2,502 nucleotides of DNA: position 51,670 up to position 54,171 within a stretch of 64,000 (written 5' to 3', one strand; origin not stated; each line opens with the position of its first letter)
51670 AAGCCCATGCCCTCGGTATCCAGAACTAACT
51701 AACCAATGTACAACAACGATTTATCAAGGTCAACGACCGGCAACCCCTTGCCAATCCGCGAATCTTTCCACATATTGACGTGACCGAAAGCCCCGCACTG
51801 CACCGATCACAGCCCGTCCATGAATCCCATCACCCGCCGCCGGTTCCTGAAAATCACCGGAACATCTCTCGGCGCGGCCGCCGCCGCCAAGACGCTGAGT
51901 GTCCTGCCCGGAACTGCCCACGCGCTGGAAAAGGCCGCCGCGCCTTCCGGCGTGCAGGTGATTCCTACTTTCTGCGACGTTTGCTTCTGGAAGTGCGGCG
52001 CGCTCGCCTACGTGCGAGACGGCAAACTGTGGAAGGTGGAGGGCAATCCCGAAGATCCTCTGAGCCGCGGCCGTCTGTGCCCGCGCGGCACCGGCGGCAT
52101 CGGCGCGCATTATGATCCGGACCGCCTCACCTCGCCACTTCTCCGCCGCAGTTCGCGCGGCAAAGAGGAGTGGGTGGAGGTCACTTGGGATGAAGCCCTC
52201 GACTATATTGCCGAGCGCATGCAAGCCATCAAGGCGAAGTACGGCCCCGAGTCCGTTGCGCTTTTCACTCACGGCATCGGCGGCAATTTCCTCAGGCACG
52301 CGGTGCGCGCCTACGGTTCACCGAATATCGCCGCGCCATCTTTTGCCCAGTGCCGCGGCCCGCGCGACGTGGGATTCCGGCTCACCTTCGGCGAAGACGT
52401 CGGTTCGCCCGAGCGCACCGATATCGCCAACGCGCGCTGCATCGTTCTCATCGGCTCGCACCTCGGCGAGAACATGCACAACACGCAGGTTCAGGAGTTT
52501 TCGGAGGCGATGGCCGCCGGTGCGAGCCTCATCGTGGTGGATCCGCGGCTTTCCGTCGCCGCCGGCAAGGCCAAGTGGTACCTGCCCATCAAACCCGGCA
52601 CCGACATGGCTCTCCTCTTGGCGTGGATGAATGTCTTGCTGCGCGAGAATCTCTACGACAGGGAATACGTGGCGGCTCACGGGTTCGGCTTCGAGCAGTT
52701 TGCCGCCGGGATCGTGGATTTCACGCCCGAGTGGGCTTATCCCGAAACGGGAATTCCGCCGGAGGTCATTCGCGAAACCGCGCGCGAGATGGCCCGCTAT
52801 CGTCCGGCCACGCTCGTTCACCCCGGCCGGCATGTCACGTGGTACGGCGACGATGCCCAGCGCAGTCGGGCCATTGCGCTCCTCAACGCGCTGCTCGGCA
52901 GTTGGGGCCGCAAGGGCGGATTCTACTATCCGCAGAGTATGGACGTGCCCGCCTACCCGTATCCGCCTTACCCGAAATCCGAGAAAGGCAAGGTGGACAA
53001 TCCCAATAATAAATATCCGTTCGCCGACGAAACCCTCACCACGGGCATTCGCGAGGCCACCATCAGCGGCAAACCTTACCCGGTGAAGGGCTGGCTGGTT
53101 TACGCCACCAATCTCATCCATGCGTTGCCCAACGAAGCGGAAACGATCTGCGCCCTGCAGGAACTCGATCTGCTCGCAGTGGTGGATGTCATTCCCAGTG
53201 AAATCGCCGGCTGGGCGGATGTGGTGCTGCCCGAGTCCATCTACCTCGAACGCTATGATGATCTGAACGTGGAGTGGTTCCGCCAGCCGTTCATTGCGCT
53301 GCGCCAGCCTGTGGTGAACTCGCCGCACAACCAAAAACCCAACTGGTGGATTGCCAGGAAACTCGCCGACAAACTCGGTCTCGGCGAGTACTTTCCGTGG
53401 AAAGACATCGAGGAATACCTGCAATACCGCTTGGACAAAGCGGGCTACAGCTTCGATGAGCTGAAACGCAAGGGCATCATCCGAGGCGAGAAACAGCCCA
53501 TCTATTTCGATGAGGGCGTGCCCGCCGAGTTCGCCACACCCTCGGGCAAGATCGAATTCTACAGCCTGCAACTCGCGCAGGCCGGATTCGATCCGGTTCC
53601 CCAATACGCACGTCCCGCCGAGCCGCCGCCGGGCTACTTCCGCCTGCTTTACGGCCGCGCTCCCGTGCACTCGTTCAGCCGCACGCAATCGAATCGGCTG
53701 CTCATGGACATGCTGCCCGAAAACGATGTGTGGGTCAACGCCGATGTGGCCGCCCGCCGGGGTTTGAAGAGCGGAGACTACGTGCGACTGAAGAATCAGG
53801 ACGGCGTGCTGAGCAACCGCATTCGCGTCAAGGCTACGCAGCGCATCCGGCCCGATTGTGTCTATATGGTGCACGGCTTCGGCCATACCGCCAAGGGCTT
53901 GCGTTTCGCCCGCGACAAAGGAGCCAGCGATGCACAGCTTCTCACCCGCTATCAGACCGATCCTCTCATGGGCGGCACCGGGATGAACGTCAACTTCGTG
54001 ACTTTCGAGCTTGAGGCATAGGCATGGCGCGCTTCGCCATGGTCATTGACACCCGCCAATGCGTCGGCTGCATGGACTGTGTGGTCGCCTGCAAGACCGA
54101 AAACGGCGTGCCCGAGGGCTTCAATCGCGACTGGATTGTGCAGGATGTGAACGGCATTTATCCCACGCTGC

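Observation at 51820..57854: psrA-psrB / T9SS BNR-propeller gene / psrC: a molybdoenzyme operon interrupted by a secreted propeller gene at a repeat-element junction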

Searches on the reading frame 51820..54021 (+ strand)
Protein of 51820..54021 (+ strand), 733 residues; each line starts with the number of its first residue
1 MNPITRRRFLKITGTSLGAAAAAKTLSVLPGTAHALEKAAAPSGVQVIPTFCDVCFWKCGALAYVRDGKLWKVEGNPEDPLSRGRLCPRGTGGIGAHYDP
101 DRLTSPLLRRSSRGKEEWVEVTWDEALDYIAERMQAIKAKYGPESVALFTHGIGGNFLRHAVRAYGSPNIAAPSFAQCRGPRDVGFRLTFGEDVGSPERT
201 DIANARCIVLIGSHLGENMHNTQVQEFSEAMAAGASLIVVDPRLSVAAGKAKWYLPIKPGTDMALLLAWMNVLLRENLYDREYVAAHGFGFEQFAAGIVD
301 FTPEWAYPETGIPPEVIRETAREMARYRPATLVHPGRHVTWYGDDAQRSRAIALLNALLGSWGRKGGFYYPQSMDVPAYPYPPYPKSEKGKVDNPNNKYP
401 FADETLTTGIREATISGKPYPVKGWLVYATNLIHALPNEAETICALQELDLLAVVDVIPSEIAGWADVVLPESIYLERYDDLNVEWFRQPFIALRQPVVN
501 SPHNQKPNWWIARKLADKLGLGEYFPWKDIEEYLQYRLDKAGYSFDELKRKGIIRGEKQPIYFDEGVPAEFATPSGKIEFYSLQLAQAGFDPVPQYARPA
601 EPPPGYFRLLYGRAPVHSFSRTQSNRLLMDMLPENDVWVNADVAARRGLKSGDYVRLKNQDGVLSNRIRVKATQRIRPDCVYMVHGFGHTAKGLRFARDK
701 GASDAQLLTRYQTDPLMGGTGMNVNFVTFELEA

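Call 3: search_protein_families(library=pfam, proteins=[window:51820-54021:+], max_evalue=0.01)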
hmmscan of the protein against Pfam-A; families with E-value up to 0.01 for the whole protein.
window:51820-54021:+ (733 aa): 3 families
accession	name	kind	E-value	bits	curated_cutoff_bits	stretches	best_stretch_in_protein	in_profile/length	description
PF00384.28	Molybdopterin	-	4.9e-43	147.9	24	1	102-517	1-352/353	Molybdopterin oxidoreductase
PF01568.27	Molydop_binding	-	5.8e-15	55.7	26.8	1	607-723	1-107/110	Molydopterin dinucleotide binding domain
PF04879.21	Molybdop_Fe4S4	-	3.4e-11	43.4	22.7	1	46-94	2-50/55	Molybdopterin oxidoreductase Fe4S4 domain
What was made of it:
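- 51820..54021 (+): psrA/phsA-like Mo-bisPGD catalytic subunit with Tat signal. Pfam PF04879, PF00384 and PF01568 (call 3).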

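Call 14: find_homologous_proteins(query=window:51820-54018:+)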
Query window:51820-54018:+ (733 aa): 7494 proteins with E <= 0.001 among 8000 candidates; the best 120 are listed.
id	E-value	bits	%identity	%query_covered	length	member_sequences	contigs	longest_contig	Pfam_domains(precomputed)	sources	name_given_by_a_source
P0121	0.0e+0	1726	100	100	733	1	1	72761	PF00384.28,PF01568.28,PF04879.22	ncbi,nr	ncbi:MAG: molybdopterin-dependent oxidoreductase [bacterium]|nr:molybdopterin-dependent oxidoreducta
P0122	0.0e+0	1669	96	100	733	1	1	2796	PF00384.28,PF01568.28,PF04879.22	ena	-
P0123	0.0e+0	1668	96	100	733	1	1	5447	PF00384.28,PF01568.28,PF04879.22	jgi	-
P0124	0.0e+0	1665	96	100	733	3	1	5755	PF00384.28,PF01568.28,PF04879.22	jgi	jgi:thiosulfate reductase/polysulfide reductase chain A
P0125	0.0e+0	1619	93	100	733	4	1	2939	PF00384.28,PF01568.28,PF04879.22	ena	-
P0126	0.0e+0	1600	92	100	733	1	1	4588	PF00384.28,PF01568.28,PF04879.22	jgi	jgi:thiosulfate reductase/polysulfide reductase chain A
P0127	0.0e+0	1428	80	100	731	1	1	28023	PF00384.28,PF01568.28,PF04879.22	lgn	-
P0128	0.0e+0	1424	80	100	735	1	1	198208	PF00384.28,PF01568.28,PF04879.22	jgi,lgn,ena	-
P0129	0.0e+0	1419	81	100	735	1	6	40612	PF00384.28,PF01568.28,PF04879.22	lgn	-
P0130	0.0e+0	1415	81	100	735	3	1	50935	PF00384.28,PF01568.28,PF04879.22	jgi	jgi:thiosulfate reductase/polysulfide reductase chain A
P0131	0.0e+0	1407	79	100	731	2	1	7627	PF00384.28,PF01568.28,PF04879.22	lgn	-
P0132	0.0e+0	1403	79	100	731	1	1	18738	PF00384.28,PF01568.28,PF04879.22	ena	-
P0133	0.0e+0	1400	79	100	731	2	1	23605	PF00384.28,PF01568.28,PF04879.22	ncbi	-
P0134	0.0e+0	1399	79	100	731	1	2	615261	PF00384.28,PF01568.28,PF04879.22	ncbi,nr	ncbi:MAG: molybdopterin-dependent oxidoreductase [Bacteroidetes bacterium]|nr:molybdopterin-dependen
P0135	0.0e+0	1397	79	100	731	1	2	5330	PF00384.28,PF01568.28,PF04879.22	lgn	-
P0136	0.0e+0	1396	79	100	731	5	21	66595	PF00384.28,PF01568.28,PF04879.22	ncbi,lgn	-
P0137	0.0e+0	1392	78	100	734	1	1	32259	PF00384.28,PF01568.28,PF04879.22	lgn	-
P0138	0.0e+0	1389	78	100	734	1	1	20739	PF00384.28,PF01568.28,PF04879.22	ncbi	ncbi:MAG: molybdopterin-dependent oxidoreductase [Bacteroidota bacterium]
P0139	0.0e+0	1389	77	100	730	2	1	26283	PF00384.28,PF01568.28,PF04879.22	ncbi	-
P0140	0.0e+0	1388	77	100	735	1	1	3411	PF00384.28,PF01568.28,PF04879.22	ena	-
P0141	0.0e+0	1387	78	99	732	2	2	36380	PF00384.28,PF01568.28,PF04879.22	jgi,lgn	jgi:thiosulfate reductase/polysulfide reductase chain A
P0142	0.0e+0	1385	78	100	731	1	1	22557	PF00384.28,PF01568.28,PF04879.22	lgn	-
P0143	0.0e+0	1383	77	100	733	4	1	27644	PF00384.28,PF01568.28,PF04879.22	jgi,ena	-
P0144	0.0e+0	1382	77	100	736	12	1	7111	PF00384.28,PF01568.28,PF04879.22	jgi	jgi:thiosulfate reductase/polysulfide reductase chain A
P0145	0.0e+0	1382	78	100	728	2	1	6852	PF00384.28,PF01568.28,PF04879.22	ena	-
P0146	0.0e+0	1381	78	100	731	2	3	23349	PF00384.28,PF01568.28,PF04879.22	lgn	-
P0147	0.0e+0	1380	77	100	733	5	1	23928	PF00384.28,PF01568.28,PF04879.22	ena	-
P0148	0.0e+0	1380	77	100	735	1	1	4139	PF00384.28,PF01568.28,PF04879.22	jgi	jgi:thiosulfate reductase / polysulfide reductase chain A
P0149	0.0e+0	1378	78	100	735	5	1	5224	PF00384.28,PF01568.28,PF04879.22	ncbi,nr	ncbi:MAG TPA: nitrate reductase [Bacteroidetes bacterium]|nr:nitrate reductase [Bacteroidota bacteri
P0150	0.0e+0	1378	77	100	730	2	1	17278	PF00384.28,PF01568.28,PF04879.22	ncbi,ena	-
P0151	0.0e+0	1378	78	100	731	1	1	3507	PF00384.28,PF01568.28,PF04879.22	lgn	-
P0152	0.0e+0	1378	77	100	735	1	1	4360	PF00384.28,PF01568.28,PF04879.22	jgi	jgi:thiosulfate reductase / polysulfide reductase chain A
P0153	0.0e+0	1377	76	100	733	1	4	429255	PF00384.28,PF01568.28,PF04879.22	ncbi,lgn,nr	ncbi:molybdopterin-dependent oxidoreductase [candidate division KSB1 bacterium]|nr:molybdopterin-dep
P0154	0.0e+0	1376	79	99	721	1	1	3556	PF00384.28,PF01568.28,PF04879.22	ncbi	-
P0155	0.0e+0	1376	77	100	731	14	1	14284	PF00384.28,PF01568.28,PF04879.22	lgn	-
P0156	0.0e+0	1375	77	100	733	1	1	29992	PF00384.28,PF01568.28,PF04879.22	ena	-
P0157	0.0e+0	1375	77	100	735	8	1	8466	PF00384.28,PF01568.28,PF04879.22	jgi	jgi:thiosulfate reductase / polysulfide reductase chain A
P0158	0.0e+0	1375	77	100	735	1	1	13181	PF00384.28,PF01568.28,PF04879.22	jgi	jgi:thiosulfate reductase / polysulfide reductase chain A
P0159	0.0e+0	1373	77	100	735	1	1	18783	PF00384.28,PF01568.28,PF04879.22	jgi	jgi:thiosulfate reductase / polysulfide reductase chain A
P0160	0.0e+0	1373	77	100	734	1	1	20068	PF00384.28,PF01568.28,PF04879.22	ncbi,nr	ncbi:molybdopterin-dependent oxidoreductase [bacterium]|nr:molybdopterin-dependent oxidoreductase [b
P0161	0.0e+0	1372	77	100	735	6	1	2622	PF00384.28,PF01568.28,PF04879.22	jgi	jgi:thiosulfate reductase / polysulfide reductase chain A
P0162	0.0e+0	1372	77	100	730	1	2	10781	PF00384.28,PF01568.28,PF04879.22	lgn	-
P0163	0.0e+0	1371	77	100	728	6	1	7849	PF00384.28,PF01568.28,PF04879.22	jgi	jgi:thiosulfate reductase/polysulfide reductase chain A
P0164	0.0e+0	1370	77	100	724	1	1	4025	PF00384.28,PF01568.28,PF04879.22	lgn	-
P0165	0.0e+0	1369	78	100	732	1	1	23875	PF00384.28,PF01568.28,PF04879.22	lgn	-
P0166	0.0e+0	1368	77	100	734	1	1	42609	PF00384.28,PF01568.28,PF04879.22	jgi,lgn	jgi:thiosulfate reductase/polysulfide reductase chain A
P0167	0.0e+0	1368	77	100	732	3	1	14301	PF00384.28,PF01568.28,PF04879.22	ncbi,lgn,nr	ncbi:molybdopterin-dependent oxidoreductase [bacterium]|nr:molybdopterin-dependent oxidoreductase [b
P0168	0.0e+0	1366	77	100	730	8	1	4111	PF00384.28,PF01568.28,PF04879.22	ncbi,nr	ncbi:MAG TPA: nitrate reductase [Bacteroidetes bacterium]|nr:nitrate reductase [Bacteroidota bacteri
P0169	0.0e+0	1366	77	100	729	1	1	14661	PF00384.28,PF01568.28,PF04879.22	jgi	jgi:thiosulfate reductase/polysulfide reductase chain A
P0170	0.0e+0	1365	77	100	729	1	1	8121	PF00384.28,PF01568.28,PF04879.22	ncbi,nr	ncbi:MAG: molybdopterin-dependent oxidoreductase [Ignavibacteriales bacterium]|nr:molybdopterin-depe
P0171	0.0e+0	1365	77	100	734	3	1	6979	PF00384.28,PF01568.28,PF04879.22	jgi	jgi:thiosulfate reductase/polysulfide reductase chain A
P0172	0.0e+0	1365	77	100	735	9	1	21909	PF00384.28,PF01568.28,PF04879.22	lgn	-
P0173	0.0e+0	1364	75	100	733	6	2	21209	PF00384.28,PF01568.28,PF04879.22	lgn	-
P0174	0.0e+0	1364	77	100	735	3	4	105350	PF00384.28,PF01568.28,PF04879.22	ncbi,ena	-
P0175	0.0e+0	1363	76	100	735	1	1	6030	PF00384.28,PF01568.28,PF04879.22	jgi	jgi:thiosulfate reductase/polysulfide reductase chain A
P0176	0.0e+0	1362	76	100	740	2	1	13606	PF00384.28,PF01568.28,PF04879.22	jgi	jgi:thiosulfate reductase / polysulfide reductase chain A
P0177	0.0e+0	1362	75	100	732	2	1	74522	PF00384.28,PF01568.28,PF04879.22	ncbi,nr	ncbi:MAG: molybdopterin-dependent oxidoreductase [Ignavibacteriales bacterium]|nr:molybdopterin-depe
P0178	0.0e+0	1362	76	100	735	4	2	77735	PF00384.28,PF01568.28,PF04879.22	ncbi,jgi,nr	ncbi:MAG: nitrate reductase [Ignavibacteriales bacterium]|nr:MAG: nitrate reductase [Ignavibacterial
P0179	0.0e+0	1362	77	100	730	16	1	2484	PF00384.28,PF01568.28,PF04879.22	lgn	-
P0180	0.0e+0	1361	76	100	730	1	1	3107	PF00384.28,PF01568.28,PF04879.22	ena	-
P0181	0.0e+0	1361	77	100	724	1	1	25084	PF00384.28,PF01568.28,PF04879.22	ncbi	-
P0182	0.0e+0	1361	77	100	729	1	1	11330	PF00384.28,PF01568.28,PF04879.22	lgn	-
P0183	0.0e+0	1360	75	100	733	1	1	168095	PF00384.28,PF01568.28,PF04879.22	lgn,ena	-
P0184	0.0e+0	1360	77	100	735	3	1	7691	PF00384.28,PF01568.28,PF04879.22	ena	-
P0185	0.0e+0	1360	77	100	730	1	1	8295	PF00384.28,PF01568.28,PF04879.22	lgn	-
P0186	0.0e+0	1360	76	100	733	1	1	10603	PF00384.28,PF01568.28,PF04879.22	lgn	-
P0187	0.0e+0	1360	76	100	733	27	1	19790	PF00384.28,PF01568.28,PF04879.22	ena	-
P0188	0.0e+0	1358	76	100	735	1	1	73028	PF00384.28,PF01568.28,PF04879.22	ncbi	ncbi:MAG: molybdopterin-dependent oxidoreductase [bacterium]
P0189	0.0e+0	1357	77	100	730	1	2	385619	PF00384.28,PF01568.28,PF04879.22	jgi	jgi:thiosulfate reductase/polysulfide reductase chain A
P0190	0.0e+0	1357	75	100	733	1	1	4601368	PF00384.28,PF01568.28,PF04879.22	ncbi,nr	ncbi:MAG: molybdopterin-dependent oxidoreductase [Ignavibacteriales bacterium]|nr:MAG: molybdopterin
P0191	0.0e+0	1357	75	100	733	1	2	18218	PF00384.28,PF01568.28,PF04879.22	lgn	-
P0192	0.0e+0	1357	75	100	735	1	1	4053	PF00384.28,PF01568.28,PF04879.22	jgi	-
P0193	0.0e+0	1356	76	100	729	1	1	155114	PF00384.28,PF01568.28,PF04879.22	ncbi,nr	ncbi:MAG: nitrate reductase [Chlorobiaceae bacterium]|nr:nitrate reductase [Chlorobiaceae bacterium]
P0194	0.0e+0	1356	77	100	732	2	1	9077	PF00384.28,PF01568.28,PF04879.22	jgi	-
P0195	0.0e+0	1356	75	100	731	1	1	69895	PF00384.28,PF01568.28,PF04879.22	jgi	jgi:thiosulfate reductase / polysulfide reductase chain A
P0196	0.0e+0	1355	77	100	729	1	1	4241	PF00384.28,PF01568.28,PF04879.22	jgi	-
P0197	0.0e+0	1354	76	100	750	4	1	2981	PF00384.28,PF01568.28,PF04879.22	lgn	-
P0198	0.0e+0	1354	76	100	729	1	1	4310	PF00384.28,PF01568.28,PF04879.22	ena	-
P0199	0.0e+0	1354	79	94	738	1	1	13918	PF00384.28,PF01568.28,PF04879.22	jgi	-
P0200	0.0e+0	1354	76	100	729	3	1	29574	PF00384.28,PF01568.28,PF04879.22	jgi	-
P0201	0.0e+0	1353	76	100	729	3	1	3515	PF00384.28,PF01568.28,PF04879.22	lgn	-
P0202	0.0e+0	1352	77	100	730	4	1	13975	PF00384.28,PF01568.28,PF04879.22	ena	-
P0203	0.0e+0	1352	76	100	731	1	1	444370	PF00384.28,PF01568.28,PF04879.22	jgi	jgi:thiosulfate reductase/polysulfide reductase chain A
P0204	0.0e+0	1351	74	100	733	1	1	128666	PF00384.28,PF01568.28,PF04879.22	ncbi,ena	-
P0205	0.0e+0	1351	75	100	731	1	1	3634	PF00384.28,PF01568.28,PF04879.22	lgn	-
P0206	0.0e+0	1351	75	100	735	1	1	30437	PF00384.28,PF01568.28,PF04879.22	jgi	jgi:thiosulfate reductase / polysulfide reductase chain A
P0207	0.0e+0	1350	76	100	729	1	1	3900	PF00384.28,PF01568.28,PF04879.22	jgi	-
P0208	0.0e+0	1350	75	100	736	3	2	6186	PF00384.28,PF01568.28,PF04879.22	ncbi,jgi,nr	ncbi:MAG: nitrate reductase [Ignavibacteriae bacterium]|nr:MAG: nitrate reductase [Ignavibacteriota 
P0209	0.0e+0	1350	75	100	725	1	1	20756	PF00384.28,PF01568.28,PF04879.22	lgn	-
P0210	0.0e+0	1350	75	99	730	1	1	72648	PF00384.28,PF01568.28,PF04879.22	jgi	jgi:thiosulfate reductase / polysulfide reductase chain A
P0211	0.0e+0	1350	76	100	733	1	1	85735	PF00384.28,PF01568.28,PF04879.22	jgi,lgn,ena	-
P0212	0.0e+0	1349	75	100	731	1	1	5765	PF00384.28,PF01568.28,PF04879.22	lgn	-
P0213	0.0e+0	1349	75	100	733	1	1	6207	PF00384.28,PF01568.28,PF04879.22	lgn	-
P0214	0.0e+0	1349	75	100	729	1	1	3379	PF00384.28,PF01568.28,PF04879.22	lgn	-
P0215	0.0e+0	1349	75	100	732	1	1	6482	PF00384.28,PF01568.28,PF04879.22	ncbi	-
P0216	0.0e+0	1349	76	100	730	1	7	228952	PF00384.28,PF01568.28,PF04879.22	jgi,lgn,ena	jgi:thiosulfate reductase/polysulfide reductase chain A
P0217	0.0e+0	1348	76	100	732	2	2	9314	PF00384.28,PF01568.28,PF04879.22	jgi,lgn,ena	jgi:thiosulfate reductase/polysulfide reductase chain A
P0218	0.0e+0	1347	76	100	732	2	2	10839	PF00384.28,PF01568.28,PF04879.22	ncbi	-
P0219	0.0e+0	1347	75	100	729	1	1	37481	PF00384.28,PF01568.28,PF04879.22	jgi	jgi:thiosulfate reductase / polysulfide reductase chain A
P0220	0.0e+0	1347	75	100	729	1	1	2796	PF00384.28,PF01568.28,PF04879.22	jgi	-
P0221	0.0e+0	1347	76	100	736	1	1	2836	PF00384.28,PF01568.28,PF04879.22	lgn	-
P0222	0.0e+0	1347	74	99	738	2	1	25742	PF00384.28,PF01568.28,PF04879.22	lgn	-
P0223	0.0e+0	1347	75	100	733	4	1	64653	PF00384.28,PF01568.28,PF04879.22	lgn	-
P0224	0.0e+0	1346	76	100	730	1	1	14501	PF00384.28,PF01568.28,PF04879.22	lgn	-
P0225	0.0e+0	1346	76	100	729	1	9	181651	PF00384.28,PF01568.28,PF04879.22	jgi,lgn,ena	jgi:thiosulfate reductase/polysulfide reductase chain A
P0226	0.0e+0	1346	75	100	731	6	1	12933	PF00384.28,PF01568.28,PF04879.22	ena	-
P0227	0.0e+0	1346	74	100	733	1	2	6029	PF00384.28,PF01568.28,PF04879.22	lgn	-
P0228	0.0e+0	1345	76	100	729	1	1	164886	PF00384.28,PF01568.28,PF04879.22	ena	-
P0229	0.0e+0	1345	76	100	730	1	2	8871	PF00384.28,PF01568.28,PF04879.22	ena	-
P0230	0.0e+0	1345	76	100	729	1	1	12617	PF00384.28,PF01568.28,PF04879.22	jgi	-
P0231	0.0e+0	1345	75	100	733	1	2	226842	PF00384.28,PF01568.28,PF04879.22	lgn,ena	-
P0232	0.0e+0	1345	76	100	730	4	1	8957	PF00384.28,PF01568.28,PF04879.22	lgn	-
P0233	0.0e+0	1344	75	100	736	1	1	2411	PF00384.28,PF01568.28,PF04879.22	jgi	jgi:thiosulfate reductase / polysulfide reductase chain A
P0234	0.0e+0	1344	75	100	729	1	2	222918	PF00384.28,PF01568.28,PF04879.22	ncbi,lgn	-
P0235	0.0e+0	1343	76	98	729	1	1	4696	PF00384.28,PF01568.28,PF04879.22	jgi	jgi:thiosulfate reductase/polysulfide reductase chain A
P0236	0.0e+0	1343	76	100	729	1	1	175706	PF00384.28,PF01568.28,PF04879.22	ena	-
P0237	0.0e+0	1343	75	100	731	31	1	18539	PF00384.28,PF01568.28,PF04879.22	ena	-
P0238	0.0e+0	1343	76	100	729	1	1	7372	PF00384.28,PF01568.28,PF04879.22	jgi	-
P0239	0.0e+0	1342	74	100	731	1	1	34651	PF00384.28,PF01568.28,PF04879.22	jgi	jgi:thiosulfate reductase / polysulfide reductase chain A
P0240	0.0e+0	1342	76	100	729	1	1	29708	PF00384.28,PF01568.28,PF04879.22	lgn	-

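Call 16: find_encoding_contigs(protein=P0124, flank=10000, max_places=3)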
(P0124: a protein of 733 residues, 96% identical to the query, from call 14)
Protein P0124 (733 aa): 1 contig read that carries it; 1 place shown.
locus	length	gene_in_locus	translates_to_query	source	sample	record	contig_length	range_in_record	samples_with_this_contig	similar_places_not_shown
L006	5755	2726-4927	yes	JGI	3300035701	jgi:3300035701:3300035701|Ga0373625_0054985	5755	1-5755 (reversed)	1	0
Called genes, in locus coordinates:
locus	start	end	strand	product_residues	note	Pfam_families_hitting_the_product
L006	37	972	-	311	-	PF01967:MoaC, PF00994:MoCF_biosynth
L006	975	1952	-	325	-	PF04055:Radical_SAM, PF06463:Mob_synth_C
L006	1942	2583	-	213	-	PF12804:NTP_transf_3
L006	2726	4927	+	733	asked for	PF04879:Molybdop_Fe4S4, PF00384:Molybdopterin, PF01568:Molydop_binding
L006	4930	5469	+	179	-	PF12837:Fer4_6 (faint), PF25160:LdpA_Fe-S-bd (faint), PF12838:Fer4_7 (weak), PF13187:Fer4_9 (weak), PF13237:Fer4_10 (weak), PF13247:Fer4_11, PF00037:Fer4, PF12797:Fer4_2 (weak)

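Call 17: find_encoding_contigs(protein=P0128, flank=10000, max_places=2)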
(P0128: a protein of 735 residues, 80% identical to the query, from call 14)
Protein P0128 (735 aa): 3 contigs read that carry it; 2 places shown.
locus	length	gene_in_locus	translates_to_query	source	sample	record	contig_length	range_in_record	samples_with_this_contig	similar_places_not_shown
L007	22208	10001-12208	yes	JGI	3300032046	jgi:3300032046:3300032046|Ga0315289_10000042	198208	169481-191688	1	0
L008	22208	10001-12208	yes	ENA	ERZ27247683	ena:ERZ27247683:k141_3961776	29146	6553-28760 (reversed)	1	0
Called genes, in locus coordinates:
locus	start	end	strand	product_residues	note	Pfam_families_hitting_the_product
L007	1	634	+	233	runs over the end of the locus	PF13085:Fer2_3, PF13237:Fer4_10, PF13183:Fer4_8, PF13534:Fer4_17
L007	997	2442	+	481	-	PF17164:DUF5122 (faint), PF26094:HTH_TSHZ3 (faint), PF18962:Por_Secre_tail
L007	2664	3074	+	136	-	PF01894:YjbQ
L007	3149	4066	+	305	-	PF13292:DXP_synthase_N, PF00456:Transketolase_N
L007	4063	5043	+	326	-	PF02779:Transket_pyr, PF02780:Transketolase_C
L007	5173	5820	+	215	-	PF01596:Methyltransf_3, PF13847:Methyltransf_31 (faint), PF13578:Methyltransf_24, PF13649:Methyltransf_25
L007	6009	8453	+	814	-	PF13676:TIR_2, PF25000:DUF7779, PF24885:TPR_NPHP3, PF13424:TPR_12, PF13374:TPR_10, PF13424:TPR_12, PF13374:TPR_10, PF24885:TPR_NPHP3, +20 more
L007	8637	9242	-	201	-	PF12804:NTP_transf_3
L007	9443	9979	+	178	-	PF01978:TrmB, PF12802:MarR_2, PF01047:MarR, PF09339:HTH_IclR (faint)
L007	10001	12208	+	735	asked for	PF04879:Molybdop_Fe4S4, PF00384:Molybdopterin, PF01568:Molydop_binding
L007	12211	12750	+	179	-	PF12797:Fer4_2 (faint), PF12837:Fer4_6 (faint), PF13237:Fer4_10 (faint), PF12838:Fer4_7 (weak), PF13187:Fer4_9 (weak), PF13247:Fer4_11, PF00037:Fer4 (weak)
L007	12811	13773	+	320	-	PF03916:NrfD, PF14589:NrfD_2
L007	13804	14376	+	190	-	PF04143:Sulf_transp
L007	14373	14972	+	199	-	PF20398:DUF6691 (weak), PF04143:Sulf_transp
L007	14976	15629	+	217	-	PF00581:Rhodanese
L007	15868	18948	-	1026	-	PF03065:Glyco_hydro_57 (weak), PF16760:CBM53 (weak)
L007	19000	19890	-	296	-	-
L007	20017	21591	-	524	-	PF13205:Big_5 (weak)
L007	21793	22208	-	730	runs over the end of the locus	-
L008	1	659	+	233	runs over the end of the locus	PF13085:Fer2_3, PF13237:Fer4_10, PF13183:Fer4_8, PF13534:Fer4_17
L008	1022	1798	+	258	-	PF17164:DUF5122 (faint)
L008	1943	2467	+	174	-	PF18962:Por_Secre_tail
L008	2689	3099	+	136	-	PF01894:YjbQ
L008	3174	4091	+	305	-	PF13292:DXP_synthase_N, PF00456:Transketolase_N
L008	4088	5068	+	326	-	PF02779:Transket_pyr, PF02780:Transketolase_C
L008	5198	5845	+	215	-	PF01596:Methyltransf_3, PF13847:Methyltransf_31 (faint), PF13578:Methyltransf_24, PF13649:Methyltransf_25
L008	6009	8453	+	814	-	PF13676:TIR_2, PF25000:DUF7779, PF24885:TPR_NPHP3, PF13424:TPR_12, PF13374:TPR_10, PF13424:TPR_12, PF13374:TPR_10, PF24885:TPR_NPHP3, +20 more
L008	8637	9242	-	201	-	PF12804:NTP_transf_3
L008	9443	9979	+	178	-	PF01978:TrmB, PF12802:MarR_2, PF01047:MarR, PF09339:HTH_IclR (faint)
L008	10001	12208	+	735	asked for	PF04879:Molybdop_Fe4S4, PF00384:Molybdopterin, PF01568:Molydop_binding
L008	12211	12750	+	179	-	PF12797:Fer4_2 (faint), PF12837:Fer4_6 (faint), PF13237:Fer4_10 (faint), PF12838:Fer4_7 (weak), PF13187:Fer4_9 (weak), PF13247:Fer4_11, PF00037:Fer4 (weak)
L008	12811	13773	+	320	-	PF03916:NrfD, PF14589:NrfD_2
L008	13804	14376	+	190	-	PF04143:Sulf_transp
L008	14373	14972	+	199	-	PF20398:DUF6691 (weak), PF04143:Sulf_transp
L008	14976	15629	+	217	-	PF00581:Rhodanese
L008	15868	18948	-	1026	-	PF03065:Glyco_hydro_57 (weak), PF16760:CBM53 (weak)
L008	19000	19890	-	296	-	-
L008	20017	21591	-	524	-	PF13205:Big_5 (weak)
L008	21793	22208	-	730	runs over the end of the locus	-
